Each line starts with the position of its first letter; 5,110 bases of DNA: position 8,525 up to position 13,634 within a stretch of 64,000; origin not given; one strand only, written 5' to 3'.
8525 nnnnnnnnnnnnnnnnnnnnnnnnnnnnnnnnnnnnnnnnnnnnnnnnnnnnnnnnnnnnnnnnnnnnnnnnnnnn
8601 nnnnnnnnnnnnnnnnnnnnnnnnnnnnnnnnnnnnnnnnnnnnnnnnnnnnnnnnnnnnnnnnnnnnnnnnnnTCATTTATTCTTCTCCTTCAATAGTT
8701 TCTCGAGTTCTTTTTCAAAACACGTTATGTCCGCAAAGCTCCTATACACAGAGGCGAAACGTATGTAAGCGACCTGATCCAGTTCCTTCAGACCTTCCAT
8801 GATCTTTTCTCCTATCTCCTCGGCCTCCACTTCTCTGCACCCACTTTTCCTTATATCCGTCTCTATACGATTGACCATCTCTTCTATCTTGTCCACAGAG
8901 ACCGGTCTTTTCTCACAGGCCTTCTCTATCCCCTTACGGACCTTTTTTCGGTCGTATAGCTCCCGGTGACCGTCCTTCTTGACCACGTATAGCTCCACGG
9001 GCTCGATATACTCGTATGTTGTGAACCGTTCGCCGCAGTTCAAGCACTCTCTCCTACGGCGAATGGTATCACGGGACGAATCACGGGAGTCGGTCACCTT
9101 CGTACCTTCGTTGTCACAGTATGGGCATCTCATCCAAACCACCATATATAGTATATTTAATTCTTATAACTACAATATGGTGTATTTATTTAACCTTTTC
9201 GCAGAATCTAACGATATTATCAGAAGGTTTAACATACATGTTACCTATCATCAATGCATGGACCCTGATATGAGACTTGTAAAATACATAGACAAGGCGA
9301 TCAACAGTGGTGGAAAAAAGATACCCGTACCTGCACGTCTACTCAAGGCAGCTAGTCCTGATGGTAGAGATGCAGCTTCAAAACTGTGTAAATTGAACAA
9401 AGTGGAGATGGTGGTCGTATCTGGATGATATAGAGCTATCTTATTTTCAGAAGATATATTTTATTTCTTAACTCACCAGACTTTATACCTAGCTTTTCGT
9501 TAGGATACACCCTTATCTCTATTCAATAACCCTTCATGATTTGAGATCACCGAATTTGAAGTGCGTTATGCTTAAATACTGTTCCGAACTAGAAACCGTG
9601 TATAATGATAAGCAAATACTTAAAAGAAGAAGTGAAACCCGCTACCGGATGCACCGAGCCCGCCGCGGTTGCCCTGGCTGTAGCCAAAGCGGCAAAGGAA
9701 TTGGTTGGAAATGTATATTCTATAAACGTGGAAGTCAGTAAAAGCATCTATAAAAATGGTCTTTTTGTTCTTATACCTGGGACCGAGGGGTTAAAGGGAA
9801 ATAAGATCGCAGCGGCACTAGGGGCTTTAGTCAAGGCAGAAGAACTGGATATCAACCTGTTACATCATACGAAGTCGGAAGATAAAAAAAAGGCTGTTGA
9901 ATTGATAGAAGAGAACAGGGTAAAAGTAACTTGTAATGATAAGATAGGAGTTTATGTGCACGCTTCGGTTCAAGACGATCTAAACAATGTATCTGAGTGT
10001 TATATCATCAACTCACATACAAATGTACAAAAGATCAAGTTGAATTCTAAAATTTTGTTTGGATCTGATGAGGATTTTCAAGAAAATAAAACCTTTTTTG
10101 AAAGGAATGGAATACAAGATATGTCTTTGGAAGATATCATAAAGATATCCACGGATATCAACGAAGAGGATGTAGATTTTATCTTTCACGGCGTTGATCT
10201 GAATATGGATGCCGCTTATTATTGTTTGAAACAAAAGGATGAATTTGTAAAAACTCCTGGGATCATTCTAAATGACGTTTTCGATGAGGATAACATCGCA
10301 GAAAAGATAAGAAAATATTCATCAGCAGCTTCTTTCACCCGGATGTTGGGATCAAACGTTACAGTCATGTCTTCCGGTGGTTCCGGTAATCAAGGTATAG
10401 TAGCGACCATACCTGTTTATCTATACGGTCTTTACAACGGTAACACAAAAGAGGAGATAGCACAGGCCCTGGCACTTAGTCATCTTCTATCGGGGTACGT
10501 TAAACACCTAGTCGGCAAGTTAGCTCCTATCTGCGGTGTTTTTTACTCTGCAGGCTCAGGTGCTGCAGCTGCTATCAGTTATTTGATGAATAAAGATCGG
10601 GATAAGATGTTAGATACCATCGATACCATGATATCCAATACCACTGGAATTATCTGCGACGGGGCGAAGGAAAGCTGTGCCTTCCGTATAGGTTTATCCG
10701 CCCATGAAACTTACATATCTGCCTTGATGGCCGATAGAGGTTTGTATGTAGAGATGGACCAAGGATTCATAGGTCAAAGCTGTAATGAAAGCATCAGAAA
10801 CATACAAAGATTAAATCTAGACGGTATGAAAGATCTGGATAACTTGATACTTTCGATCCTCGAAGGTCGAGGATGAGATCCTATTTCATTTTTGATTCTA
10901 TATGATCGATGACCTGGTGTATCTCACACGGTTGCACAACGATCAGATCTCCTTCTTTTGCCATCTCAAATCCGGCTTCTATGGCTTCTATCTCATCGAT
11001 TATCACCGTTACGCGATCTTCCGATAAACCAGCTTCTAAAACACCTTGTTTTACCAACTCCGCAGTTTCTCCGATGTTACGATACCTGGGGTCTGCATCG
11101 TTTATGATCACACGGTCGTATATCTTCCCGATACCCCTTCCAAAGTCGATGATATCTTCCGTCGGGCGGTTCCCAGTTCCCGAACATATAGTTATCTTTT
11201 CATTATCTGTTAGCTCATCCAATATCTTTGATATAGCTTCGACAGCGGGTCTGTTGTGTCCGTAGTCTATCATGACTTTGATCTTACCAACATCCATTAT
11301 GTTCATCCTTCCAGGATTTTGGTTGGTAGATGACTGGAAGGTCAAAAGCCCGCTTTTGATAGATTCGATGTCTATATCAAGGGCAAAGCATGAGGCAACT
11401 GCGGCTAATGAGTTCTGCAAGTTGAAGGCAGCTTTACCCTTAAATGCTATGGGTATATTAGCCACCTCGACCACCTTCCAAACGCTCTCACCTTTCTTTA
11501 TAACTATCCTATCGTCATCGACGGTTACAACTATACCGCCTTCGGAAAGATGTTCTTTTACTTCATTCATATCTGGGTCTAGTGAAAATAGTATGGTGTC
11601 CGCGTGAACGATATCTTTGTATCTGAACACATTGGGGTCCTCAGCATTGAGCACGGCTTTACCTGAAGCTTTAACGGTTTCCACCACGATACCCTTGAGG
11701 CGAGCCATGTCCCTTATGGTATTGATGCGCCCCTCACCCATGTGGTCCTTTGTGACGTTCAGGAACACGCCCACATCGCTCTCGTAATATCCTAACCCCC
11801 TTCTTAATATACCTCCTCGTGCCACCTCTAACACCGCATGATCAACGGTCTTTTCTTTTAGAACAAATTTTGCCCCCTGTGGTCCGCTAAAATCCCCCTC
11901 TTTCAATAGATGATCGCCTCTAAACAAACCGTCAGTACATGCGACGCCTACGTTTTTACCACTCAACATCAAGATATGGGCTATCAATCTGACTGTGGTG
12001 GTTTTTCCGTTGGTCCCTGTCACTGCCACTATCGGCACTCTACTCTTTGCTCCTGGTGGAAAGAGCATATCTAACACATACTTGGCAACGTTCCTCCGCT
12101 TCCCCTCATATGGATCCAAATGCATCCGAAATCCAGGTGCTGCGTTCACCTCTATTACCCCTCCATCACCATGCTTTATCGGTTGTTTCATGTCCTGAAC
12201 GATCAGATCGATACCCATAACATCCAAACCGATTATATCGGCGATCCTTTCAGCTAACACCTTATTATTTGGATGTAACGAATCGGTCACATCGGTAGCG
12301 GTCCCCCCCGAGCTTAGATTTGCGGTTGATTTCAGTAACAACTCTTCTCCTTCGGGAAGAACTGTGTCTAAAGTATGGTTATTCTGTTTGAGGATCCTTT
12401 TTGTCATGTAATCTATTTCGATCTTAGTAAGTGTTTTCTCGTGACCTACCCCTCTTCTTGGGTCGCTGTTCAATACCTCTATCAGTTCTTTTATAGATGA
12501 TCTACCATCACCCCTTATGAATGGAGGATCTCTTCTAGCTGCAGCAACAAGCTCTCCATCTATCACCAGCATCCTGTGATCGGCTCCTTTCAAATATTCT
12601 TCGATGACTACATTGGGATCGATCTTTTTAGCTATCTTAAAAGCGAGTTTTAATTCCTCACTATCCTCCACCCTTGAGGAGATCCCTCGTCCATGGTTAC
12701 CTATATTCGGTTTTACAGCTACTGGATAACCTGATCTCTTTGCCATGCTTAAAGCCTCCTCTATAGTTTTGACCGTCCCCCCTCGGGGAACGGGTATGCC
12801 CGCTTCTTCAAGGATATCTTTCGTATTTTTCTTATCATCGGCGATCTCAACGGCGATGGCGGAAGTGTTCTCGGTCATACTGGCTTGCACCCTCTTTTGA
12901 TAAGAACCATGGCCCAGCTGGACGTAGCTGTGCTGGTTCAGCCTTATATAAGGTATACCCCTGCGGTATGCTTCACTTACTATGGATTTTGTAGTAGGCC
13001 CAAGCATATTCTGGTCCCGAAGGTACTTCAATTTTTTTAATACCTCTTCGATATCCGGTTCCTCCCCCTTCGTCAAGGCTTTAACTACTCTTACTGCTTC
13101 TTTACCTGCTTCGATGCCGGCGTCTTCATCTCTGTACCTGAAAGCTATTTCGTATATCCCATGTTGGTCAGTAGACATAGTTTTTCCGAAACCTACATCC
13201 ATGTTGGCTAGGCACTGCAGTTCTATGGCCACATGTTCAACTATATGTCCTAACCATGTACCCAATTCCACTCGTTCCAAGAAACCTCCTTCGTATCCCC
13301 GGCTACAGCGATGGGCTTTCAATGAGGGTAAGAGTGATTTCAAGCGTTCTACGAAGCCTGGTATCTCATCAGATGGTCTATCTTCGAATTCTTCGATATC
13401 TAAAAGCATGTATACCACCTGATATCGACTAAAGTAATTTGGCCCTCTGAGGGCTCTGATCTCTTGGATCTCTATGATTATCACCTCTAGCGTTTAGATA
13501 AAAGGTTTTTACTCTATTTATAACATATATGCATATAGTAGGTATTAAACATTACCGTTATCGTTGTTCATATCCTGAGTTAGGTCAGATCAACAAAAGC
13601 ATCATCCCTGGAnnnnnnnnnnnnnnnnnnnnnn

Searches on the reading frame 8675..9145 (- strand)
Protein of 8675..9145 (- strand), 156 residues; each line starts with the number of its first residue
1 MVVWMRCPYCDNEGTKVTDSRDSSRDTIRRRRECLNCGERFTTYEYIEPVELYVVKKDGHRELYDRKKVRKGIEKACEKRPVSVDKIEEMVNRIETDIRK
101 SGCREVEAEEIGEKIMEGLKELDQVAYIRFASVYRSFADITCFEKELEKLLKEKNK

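Call 30: search_protein_families(library=ncbifam, proteins=[window:8675-9145:-], max_evalue=0.01)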
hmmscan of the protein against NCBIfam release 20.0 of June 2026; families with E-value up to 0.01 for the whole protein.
window:8675-9145:- (156 aa): 7 families
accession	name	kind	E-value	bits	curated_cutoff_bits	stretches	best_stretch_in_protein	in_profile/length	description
TIGR00244.1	TIGR00244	equivalog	7.5e-57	191.5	124.65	1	5-150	1-147/147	transcriptional regulator NrdR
NF006732.0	PRK09263.1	equivalog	3.2e-05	22.5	657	1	52-151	3-106/712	anaerobic ribonucleoside-triphosphate reductase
NF005497.0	PRK07111.1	equivalog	5.8e-05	21.6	764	1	52-135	3-88/746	anaerobic ribonucleoside triphosphate reductase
NF009028.0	PRK12364.1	equivalog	0.00042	18.4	1377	1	54-136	3-89/842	ribonucleoside-diphosphate reductase subunit alpha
NF006126.0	PRK08270.1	equivalog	0.001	17.4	548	1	53-136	4-86/684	ribonucleoside triphosphate reductase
NF005010.0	PRK06406.1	subfamily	0.0058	14.9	1125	1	53-135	6-89/771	vitamin B12-dependent ribonucleotide reductase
NF047912.1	ECs_2282_CxxC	subfamily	0.0097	15.8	37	0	5-48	3-44/60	ECs_2282 family putative zinc-binding protein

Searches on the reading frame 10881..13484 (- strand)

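Call 40: search_protein_families(library=pfam, proteins=[window:10881-13484:-], max_evalue=0.001)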
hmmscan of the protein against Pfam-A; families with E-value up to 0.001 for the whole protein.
window:10881-13484:- (867 aa): 12 families
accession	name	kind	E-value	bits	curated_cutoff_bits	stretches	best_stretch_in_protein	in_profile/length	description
PF18921.5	Cyanophycin_syn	-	1.1e-44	151.5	27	1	26-138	2-114/115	Cyanophycin synthase-like N-terminal domain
PF08245.18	Mur_ligase_M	-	4e-23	82.9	24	1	488-698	1-199/200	Mur ligase middle domain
PF02875.26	Mur_ligase_C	-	2.4e-12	48.2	28.4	1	725-851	1-124/127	Mur ligase, glutamate ligase domain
PF08443.16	RimK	-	3.9e-11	43.3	21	2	215-319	1-106/188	RimK-like ATP-grasp domain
PF02786.22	CPSase_L_D2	-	2.6e-10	40.6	19.8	1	217-303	1-94/211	Carbamoyl-phosphate synthase L chain, ATP binding domain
PF07478.18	Dala_Dala_lig_C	-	3.7e-07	30.3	24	1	242-311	19-94/204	D-ala D-ala ligase C-terminus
PF14397.11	ATPgrasp_ST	-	1.1e-05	25.2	31.4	0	210-278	14-86/278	Sugar-transfer associated ATP-grasp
PF13549.11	ATP-grasp_5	-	2.2e-05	24.4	27.6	1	219-258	13-52/221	ATP-grasp domain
PF01071.24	GARS_A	-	5.1e-05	23.6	27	1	217-311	2-103/194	Phosphoribosylglycinamide synthetase, ATP-grasp (A) domain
PF02222.28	ATP-grasp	-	0.00011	22.4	27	1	225-298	3-76/179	ATP-grasp domain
PF02655.19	ATP-grasp_3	-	0.00043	20.9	23.2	0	215-308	1-79/160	ATP-grasp domain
PF08442.15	ATP-grasp_2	-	0.00083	19.5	29.5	0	221-288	7-75/202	ATP-grasp domain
